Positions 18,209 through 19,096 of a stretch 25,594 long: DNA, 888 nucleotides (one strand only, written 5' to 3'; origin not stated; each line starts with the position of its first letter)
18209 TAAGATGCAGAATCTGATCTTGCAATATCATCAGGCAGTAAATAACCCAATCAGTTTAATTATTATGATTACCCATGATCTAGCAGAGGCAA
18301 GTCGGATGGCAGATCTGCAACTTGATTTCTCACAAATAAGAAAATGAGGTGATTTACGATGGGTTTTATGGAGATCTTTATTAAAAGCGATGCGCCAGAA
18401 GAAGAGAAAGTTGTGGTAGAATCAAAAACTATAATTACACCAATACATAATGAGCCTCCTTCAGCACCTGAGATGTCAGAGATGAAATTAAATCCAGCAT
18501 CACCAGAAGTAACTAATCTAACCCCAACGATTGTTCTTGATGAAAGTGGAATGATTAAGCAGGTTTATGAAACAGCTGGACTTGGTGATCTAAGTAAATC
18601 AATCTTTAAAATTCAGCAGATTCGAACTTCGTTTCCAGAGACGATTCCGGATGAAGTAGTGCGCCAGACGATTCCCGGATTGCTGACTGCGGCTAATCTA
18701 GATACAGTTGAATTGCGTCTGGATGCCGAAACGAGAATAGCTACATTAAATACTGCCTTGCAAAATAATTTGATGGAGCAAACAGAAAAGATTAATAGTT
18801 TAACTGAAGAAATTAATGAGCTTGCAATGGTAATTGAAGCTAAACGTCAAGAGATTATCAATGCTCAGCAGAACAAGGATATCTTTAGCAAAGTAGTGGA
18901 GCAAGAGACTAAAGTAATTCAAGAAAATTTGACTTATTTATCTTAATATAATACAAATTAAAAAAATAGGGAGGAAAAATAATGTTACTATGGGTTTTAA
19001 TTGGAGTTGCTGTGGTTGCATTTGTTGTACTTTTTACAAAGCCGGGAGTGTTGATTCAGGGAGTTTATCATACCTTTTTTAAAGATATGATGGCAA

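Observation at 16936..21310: Five-gene operon joining a TauABC-type ABC system with PspA-like and coiled-coil proteins: candidate undescribed envelope system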

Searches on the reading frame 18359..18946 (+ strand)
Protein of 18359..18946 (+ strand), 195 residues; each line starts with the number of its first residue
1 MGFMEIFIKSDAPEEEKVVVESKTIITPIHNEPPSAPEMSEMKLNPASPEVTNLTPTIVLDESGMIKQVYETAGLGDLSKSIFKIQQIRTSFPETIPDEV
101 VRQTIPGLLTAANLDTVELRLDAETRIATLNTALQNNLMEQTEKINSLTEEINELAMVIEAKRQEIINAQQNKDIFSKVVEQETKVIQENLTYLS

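Call 3: search_protein_families(library=pfam, proteins=[window:18359-18946:+], max_evalue=0.1)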
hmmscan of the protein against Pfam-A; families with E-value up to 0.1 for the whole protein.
window:18359-18946:+ (195 aa): 1 family
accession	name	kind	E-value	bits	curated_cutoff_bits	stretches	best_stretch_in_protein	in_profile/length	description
PF22359.2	Big-like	-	0.082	13.6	27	0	9-31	6-26/48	Bacterial Ig-like domain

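Call 4: search_protein_families(library=ncbifam, proteins=[window:18359-18946:+], max_evalue=0.1)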
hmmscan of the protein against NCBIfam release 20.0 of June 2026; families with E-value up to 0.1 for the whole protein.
window:18359-18946:+ (195 aa): 0 families

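Call 16: find_homologous_proteins(query=window:18359-18946:+, max_evalue=0.01)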
Query window:18359-18946:+ (195 aa): 2 proteins with E <= 0.01 among 110 candidates.
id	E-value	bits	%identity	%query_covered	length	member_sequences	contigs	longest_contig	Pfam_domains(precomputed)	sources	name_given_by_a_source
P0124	2.6e-114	397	100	100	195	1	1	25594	-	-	-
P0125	8.6e-59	216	61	99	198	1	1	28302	-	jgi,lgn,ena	-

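Call 29: search_solved_structures(query=A3, max_evalue=10)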
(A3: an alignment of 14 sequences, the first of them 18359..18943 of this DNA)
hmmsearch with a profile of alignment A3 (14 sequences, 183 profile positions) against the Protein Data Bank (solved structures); distinct sequences matched with E-value up to 10: 60.
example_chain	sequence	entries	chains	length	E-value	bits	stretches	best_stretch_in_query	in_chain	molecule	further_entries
7wbn_A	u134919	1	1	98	0.003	20.6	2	127-161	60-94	RevCC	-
8gu7_A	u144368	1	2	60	0.0064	19.6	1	123-169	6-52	Beclin 1-associated autophagy-related key regulator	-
1gmj_A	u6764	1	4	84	0.023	17.8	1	107-149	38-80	ATPASE INHIBITOR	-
2wpr_A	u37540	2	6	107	0.026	17.5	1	119-176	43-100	TRIMERIC AUTOTRANSPORTER ADHESIN FRAGMENT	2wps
8h9e_J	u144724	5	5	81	0.03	17.4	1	121-159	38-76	ATPase inhibitor, mitochondrial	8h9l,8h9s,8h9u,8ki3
6jfv_B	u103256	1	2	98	0.042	16.9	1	121-157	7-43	Keratin, type II cytoskeletal 5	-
1ohh_H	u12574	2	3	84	0.045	16.8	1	107-148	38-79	ATPase inhibitor, mitochondrial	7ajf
8afl_A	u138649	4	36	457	0.055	16.5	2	109-162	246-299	Crescentin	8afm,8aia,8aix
4dzn_A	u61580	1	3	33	0.075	16.1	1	128-155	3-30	COILED-COIL PEPTIDE CC-PIL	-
3tnu_B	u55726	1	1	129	0.077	16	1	111-157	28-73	Keratin, type II cytoskeletal 5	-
1hf9_A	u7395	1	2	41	0.079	16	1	124-156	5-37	ATPASE INHIBITOR (MITOCHONDRIAL)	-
9vpb_AJ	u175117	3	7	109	0.082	15.9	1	107-148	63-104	ATPase inhibitor, mitochondrial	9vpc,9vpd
4zry_B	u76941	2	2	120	0.084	15.9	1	122-156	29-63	Keratin, type II cytoskeletal 1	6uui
6j5i_J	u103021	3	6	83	0.1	15.6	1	110-148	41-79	ATPase inhibitor, mitochondrial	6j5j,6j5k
6ds9_A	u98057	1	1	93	0.11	15.5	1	109-173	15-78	de novo designed three helix bundle GRa3D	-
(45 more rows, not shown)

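Call 42: predict_structure(alignment_id=A4)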
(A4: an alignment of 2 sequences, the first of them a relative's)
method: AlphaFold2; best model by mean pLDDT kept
length: 195 residues; sequences in the alignment: 2
mean_pLDDT: 65.0   pTM: 0.35
mean pLDDT of the five models: 65.0, 60.8, 58.7, 56.8, 56.3
residues with pLDDT >= 90: 60; 70-90: 15; 50-70: 58; < 50: 62
segments of 3 or more residues with pLDDT < 50: 1-56, 71-73
pLDDT, mean of each block of 10 residues (from residue 1): 39 33 30 35 33 44 54 52 67 65 59 58 83 93 97 97 96 96 94 82
secondary structure, 60 per line:
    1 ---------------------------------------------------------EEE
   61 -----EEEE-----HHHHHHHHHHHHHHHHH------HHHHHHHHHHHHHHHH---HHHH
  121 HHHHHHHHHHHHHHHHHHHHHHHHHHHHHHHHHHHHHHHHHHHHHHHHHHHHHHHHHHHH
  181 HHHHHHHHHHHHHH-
elements in order: E58-60 E66-69 H75-91 H98-113 H117-194

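Call 47: fold_search(model_id=the predicted structure, library=pdb)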
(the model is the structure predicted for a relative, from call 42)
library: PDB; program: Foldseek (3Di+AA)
matches with E <= 10: 45; with E <= 0.001: 0
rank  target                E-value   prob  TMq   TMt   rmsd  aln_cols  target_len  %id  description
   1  5cwp                  8.6e-01  0.30  0.18  0.16   6.3        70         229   14  Crystal structure of de novo designed helical repeat protein DHR79 (released 2015-12-16)
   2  9k3b_V                2.1e+00  0.08  0.16  0.10  25.3        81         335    6  Human RNA Polymerase III de novo transcribing complex 10 overall (TC10-overall) (released 2025-04-16)
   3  1u00_A                2.8e+00  0.20  0.24  0.21   4.1        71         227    8  HscA substrate binding domain complexed with the IscU recognition peptide ELPPVKIHC (released 2004-10-05)
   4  4m70_I                2.8e+00  0.09  0.19  0.30   6.2        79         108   13  Crystal structure of potato Rx-CC domain in complex with RanGAP2-WPP domain (released 2013-11-13)
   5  4nuz                  3.3e+00  0.10  0.21  0.06   4.9        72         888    7  Crystal structure of a glycosynthase mutant (D233Q) of EndoS, an endo-beta-N-acetyl-glucosaminidase from Streptococcus p (released 2014-04-09)
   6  5gra_B                3.6e+00  0.07  0.18  0.16   9.9        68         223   20  Crystal structure of TrmJ from Z. mobilis ZM4 (released 2017-06-21)
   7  4m70_Q                3.6e+00  0.06  0.18  0.27   6.3        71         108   18  Crystal structure of potato Rx-CC domain in complex with RanGAP2-WPP domain (released 2013-11-13)
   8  7p3x_S                3.6e+00  0.03  0.13  0.14  10.8       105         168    8  Homology model of the full-length AP-3 complex in a compact open conformation (released 2021-09-29)
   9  9jm8_B                4.3e+00  0.09  0.15  0.39   8.5        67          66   18  Crystal structure of de novo designed light-responsive heterodimer 7 (LRD-7) (released 2025-08-27)
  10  7puk_A                4.3e+00  0.08  0.20  0.11   4.4        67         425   16  Crystal structure of Endoglycosidase E GH18 domain from Enterococcus faecalis in complex with Man5 product (released 2022-03-16)
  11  6c48_A                4.3e+00  0.08  0.18  0.37  14.5        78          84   14  Crystal structure of B-Myb-LIN9-LIN52 complex (released 2018-09-19)
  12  6ofe_A                4.9e+00  0.12  0.21  0.46   7.9        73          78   15  Helical reconstruction of Type III Secretion System Needle filament mutant-PrgI S49A (released 2019-07-10)
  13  8dt0_A                4.9e+00  0.08  0.17  0.23  13.4        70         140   16  Scaffolding protein functional sites using deep learning (released 2022-08-10)
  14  9a5j_A                5.3e+00  0.13  0.27  0.10   4.0        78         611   13  Integrative model of DNAK-GUDB by crosslinking MS and deep learning (released 2024-09-18)
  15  1dky_A                5.6e+00  0.10  0.21  0.19   4.2        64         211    9  THE SUBSTRATE BINDING DOMAIN OF DNAK IN COMPLEX WITH A SUBSTRATE PEPTIDE, DETERMINED FROM TYPE 2 NATIVE CRYSTALS (released 1996-12-07)
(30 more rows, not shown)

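Call 49: search_protein_representatives(alignment_id=A4)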
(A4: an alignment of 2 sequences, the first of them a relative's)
Query: 2 sequences, 201 profile positions. Proteins with E-value up to 0.001 (for the whole library): 200; up to 1e-10: 35; up to 1e-30: 2. The best 150 are listed.
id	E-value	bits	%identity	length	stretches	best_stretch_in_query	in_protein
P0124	7.4e-113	392.1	-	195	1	1-201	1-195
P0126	1.1e-46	176.0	-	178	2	63-201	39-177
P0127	4.2e-22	95.8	-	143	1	68-199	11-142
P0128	1.5e-15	74.4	-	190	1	63-194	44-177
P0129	2.1e-14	70.6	-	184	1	47-198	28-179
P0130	3.0e-14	70.1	-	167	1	63-200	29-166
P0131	8.6e-14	68.6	-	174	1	55-199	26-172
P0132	2.4e-13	67.2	-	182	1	69-195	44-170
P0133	3.6e-13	66.6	-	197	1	42-199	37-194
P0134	3.9e-13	66.5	-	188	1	70-199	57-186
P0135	4.5e-13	66.3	-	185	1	54-199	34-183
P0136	6.6e-13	65.8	-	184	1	38-193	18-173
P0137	7.1e-13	65.7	-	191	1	26-194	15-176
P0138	1.0e-12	65.2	-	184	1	71-196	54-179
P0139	2.1e-12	64.1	-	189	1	69-199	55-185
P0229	6.1e-07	46.3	-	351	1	69-199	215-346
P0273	3.1e-05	40.7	-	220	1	87-200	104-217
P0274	3.6e-05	40.5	-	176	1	66-200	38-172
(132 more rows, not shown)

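Call 77: search_protein_families(library=padloc, proteins=[window:18359-18943:+], max_evalue=0.01)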
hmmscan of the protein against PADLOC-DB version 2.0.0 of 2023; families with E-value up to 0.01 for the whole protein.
window:18359-18943:+ (195 aa): 0 families

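Call 78: search_protein_families(library=phrogs, proteins=[window:18359-18943:+], max_evalue=0.001)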
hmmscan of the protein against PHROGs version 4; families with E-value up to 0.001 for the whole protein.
window:18359-18943:+ (195 aa): 0 families

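Call 85: find_encoding_contigs(protein=P0128, flank=6000, max_places=2)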
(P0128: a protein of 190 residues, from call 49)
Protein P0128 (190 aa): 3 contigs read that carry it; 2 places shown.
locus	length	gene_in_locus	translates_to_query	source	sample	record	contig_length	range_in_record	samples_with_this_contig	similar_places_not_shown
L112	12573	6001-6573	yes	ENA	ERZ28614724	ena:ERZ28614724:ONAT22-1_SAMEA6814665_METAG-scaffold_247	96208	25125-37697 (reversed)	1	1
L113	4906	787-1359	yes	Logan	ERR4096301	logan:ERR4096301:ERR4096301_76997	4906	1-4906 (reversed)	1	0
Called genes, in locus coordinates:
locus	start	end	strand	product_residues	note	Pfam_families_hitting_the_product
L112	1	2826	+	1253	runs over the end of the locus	-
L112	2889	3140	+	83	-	-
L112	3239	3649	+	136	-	-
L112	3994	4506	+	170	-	-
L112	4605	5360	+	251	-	PF00528:BPD_transp_1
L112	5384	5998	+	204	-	PF02463:SMC_N (faint), PF00005:ABC_tran, PF13304:AAA_21 (faint)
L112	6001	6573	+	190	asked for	-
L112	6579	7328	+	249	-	-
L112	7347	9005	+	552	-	PF09084:NMT1 (weak), PF13379:NMT1_2, PF00691:OmpA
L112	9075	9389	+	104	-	-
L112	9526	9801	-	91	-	-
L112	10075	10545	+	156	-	-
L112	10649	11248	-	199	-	-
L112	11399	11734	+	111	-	-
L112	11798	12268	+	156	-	-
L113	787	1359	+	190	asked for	-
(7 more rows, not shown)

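Call 86: find_encoding_contigs(protein=P0273, flank=6000, max_places=2)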
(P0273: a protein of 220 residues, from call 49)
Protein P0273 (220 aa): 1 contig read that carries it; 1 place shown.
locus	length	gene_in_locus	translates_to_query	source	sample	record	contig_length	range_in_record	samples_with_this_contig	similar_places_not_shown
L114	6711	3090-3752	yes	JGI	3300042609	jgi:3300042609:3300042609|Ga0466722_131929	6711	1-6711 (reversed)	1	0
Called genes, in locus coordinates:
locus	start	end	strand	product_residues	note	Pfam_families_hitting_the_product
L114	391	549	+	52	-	-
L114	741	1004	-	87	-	-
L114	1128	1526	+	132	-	PF09842:DUF2069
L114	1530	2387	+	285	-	PF00528:BPD_transp_1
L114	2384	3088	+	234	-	PF02463:SMC_N (weak), PF00005:ABC_tran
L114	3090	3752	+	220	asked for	-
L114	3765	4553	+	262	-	PF04012:PspA_IM30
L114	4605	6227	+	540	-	PF00691:OmpA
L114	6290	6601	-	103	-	-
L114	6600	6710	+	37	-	?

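Call 87: find_encoding_contigs(protein=P0229, flank=6000, max_places=1)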
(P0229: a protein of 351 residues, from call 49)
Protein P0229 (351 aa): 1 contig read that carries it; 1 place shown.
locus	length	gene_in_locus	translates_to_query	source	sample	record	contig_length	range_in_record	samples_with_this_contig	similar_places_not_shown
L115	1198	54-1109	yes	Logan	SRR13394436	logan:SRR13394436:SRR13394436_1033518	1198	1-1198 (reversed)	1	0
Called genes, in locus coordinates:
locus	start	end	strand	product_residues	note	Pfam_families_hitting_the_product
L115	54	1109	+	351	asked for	-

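Call 88: find_encoding_contigs(protein=P0274, flank=6000, max_places=1)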
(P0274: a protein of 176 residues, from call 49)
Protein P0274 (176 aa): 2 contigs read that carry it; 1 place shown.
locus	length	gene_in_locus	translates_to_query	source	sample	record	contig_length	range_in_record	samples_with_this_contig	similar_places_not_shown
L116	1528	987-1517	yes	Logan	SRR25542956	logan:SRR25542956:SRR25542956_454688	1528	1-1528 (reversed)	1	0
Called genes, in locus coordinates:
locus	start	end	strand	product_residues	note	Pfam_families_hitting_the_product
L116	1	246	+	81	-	?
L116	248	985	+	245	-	PF00528:BPD_transp_1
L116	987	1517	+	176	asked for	-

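Call 89: search_protein_families(library=pfam, alignment_id=A3, max_evalue=0.01)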
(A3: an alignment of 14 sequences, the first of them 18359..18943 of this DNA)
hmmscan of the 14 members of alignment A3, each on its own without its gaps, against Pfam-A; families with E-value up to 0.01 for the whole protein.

A. member 1, window:18359-18943:+ (195 aa): 0 families

B. families by the number of members that match (of 14 scanned): 9 families
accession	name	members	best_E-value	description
PF03410.18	Peptidase_M44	2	0.0016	Metallopeptidase from vaccinia pox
PF22638.1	FlgK_D1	2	0.0044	Flagellar hook-associated protein FlgK helical domain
PF25588.1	DUF7934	1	0.00077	Family of unknown function (DUF7934)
PF05615.18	THOC7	1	0.0011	Tho complex subunit 7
PF05165.17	GCH_III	1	0.0042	GTP cyclohydrolase III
PF09762.14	CCDC93_CC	1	0.0044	CCDC93 coiled-coil domain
PF12795.12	MscS_porin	1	0.0046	Mechanosensitive ion channel porin domain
PF25541.1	TBCA_PH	1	0.0063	PH domain-containing proteins, TBCA domain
PF17749.6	MIP-T3_C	1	0.01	Microtubule-binding protein MIP-T3 C-terminal region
